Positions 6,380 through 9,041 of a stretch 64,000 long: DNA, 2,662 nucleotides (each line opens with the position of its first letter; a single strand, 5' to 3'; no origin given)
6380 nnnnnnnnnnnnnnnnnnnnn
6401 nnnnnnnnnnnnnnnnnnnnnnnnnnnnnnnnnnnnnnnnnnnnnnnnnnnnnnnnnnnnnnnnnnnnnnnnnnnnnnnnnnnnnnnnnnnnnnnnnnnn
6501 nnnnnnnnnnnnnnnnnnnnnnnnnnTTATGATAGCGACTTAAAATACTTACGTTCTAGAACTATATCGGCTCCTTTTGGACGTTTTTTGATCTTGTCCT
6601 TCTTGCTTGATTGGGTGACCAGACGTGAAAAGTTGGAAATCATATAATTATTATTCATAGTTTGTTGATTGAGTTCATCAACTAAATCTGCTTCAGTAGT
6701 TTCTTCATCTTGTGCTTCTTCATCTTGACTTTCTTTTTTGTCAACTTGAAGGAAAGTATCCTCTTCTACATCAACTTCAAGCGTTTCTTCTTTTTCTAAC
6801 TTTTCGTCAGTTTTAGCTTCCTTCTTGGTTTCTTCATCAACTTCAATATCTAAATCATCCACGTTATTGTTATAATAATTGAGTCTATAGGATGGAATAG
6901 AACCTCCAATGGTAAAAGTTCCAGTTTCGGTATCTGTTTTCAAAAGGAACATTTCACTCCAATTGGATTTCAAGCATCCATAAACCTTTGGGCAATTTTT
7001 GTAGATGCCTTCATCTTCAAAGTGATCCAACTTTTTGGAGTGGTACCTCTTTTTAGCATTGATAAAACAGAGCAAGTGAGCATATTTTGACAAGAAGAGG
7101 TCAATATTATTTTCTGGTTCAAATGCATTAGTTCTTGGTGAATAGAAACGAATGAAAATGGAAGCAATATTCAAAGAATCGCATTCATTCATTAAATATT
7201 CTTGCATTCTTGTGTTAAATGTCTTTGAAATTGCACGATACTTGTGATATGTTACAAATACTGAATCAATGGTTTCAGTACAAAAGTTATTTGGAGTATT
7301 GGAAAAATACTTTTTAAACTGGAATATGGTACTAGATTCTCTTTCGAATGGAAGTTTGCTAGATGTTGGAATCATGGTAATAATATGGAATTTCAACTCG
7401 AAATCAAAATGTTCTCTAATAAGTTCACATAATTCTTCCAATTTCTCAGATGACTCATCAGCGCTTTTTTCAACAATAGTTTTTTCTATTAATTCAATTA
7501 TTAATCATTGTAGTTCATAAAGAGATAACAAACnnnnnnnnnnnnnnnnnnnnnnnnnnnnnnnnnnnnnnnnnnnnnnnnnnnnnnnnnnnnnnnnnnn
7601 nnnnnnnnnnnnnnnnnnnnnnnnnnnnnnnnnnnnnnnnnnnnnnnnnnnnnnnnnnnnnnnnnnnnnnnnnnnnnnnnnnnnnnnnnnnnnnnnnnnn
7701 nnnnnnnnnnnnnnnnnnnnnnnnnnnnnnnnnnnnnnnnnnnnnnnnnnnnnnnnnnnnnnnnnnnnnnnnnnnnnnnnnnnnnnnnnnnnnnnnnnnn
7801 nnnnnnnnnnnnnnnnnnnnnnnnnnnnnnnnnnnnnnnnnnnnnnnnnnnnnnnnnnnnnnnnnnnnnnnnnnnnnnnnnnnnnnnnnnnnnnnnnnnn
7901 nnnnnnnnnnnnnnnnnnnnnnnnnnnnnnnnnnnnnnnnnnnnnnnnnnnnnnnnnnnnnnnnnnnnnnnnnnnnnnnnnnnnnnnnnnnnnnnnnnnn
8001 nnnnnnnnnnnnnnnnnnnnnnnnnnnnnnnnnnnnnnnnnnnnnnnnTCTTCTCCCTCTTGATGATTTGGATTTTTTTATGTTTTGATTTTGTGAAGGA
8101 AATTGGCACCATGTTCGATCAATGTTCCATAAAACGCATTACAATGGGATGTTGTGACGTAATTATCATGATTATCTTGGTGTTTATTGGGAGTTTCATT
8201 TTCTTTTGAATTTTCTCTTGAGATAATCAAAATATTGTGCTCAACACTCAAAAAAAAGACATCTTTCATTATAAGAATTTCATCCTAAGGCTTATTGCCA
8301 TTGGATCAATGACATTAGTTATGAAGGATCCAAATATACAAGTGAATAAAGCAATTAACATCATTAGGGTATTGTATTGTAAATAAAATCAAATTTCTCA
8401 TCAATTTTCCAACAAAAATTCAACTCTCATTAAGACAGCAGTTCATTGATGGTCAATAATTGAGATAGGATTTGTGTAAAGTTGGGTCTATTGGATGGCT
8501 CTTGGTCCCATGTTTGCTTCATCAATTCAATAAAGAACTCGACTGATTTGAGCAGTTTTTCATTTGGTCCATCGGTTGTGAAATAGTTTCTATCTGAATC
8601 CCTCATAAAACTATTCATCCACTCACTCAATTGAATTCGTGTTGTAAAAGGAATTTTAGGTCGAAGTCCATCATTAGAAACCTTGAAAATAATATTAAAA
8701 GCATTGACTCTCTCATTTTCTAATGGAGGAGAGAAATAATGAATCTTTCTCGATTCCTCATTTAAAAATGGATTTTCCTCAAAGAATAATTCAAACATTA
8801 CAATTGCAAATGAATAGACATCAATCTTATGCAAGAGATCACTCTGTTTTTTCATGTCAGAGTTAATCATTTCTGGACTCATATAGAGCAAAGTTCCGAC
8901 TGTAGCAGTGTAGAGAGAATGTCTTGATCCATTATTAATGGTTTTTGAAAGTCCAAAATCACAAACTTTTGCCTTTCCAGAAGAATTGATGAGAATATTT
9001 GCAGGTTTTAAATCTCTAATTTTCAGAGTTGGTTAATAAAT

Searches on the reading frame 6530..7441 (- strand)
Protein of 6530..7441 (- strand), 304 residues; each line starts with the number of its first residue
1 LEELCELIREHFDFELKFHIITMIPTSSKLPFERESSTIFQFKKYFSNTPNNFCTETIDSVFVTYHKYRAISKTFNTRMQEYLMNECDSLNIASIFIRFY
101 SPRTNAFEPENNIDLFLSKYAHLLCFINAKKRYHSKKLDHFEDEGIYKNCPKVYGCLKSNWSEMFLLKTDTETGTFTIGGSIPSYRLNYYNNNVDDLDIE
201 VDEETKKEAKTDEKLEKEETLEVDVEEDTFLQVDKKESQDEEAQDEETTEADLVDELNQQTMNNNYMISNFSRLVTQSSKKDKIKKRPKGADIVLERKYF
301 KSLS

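Call 57: search_protein_families(library=pfam, proteins=[window:6530-7441:-], max_evalue=10)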
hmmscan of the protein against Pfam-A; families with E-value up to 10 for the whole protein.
window:6530-7441:- (304 aa): 2 families
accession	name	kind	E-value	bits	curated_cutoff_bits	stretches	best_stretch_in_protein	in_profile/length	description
PF18004.6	RPN2_C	-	0.24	11.7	26.8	1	207-280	53-124/160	26S proteasome regulatory subunit RPN2 C-terminal domain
PF01159.24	Ribosomal_L6e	-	1.4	9.8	21.4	1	201-272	26-99/111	Ribosomal protein L6e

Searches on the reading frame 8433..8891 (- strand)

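Call 72: search_protein_families(library=pfam, proteins=[window:8433-8891:-], max_evalue=0.001)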
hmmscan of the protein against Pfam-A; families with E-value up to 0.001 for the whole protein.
window:8433-8891:- (153 aa): 2 families
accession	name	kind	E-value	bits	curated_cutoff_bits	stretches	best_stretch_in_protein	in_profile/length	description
PF00069.31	Pkinase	-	1.3e-09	38.3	31.7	1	3-144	163-260/263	Protein kinase domain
PF07714.23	PK_Tyr_Ser-Thr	-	2.2e-09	37.5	23.1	1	3-93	170-238/258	Protein tyrosine and serine/threonine kinase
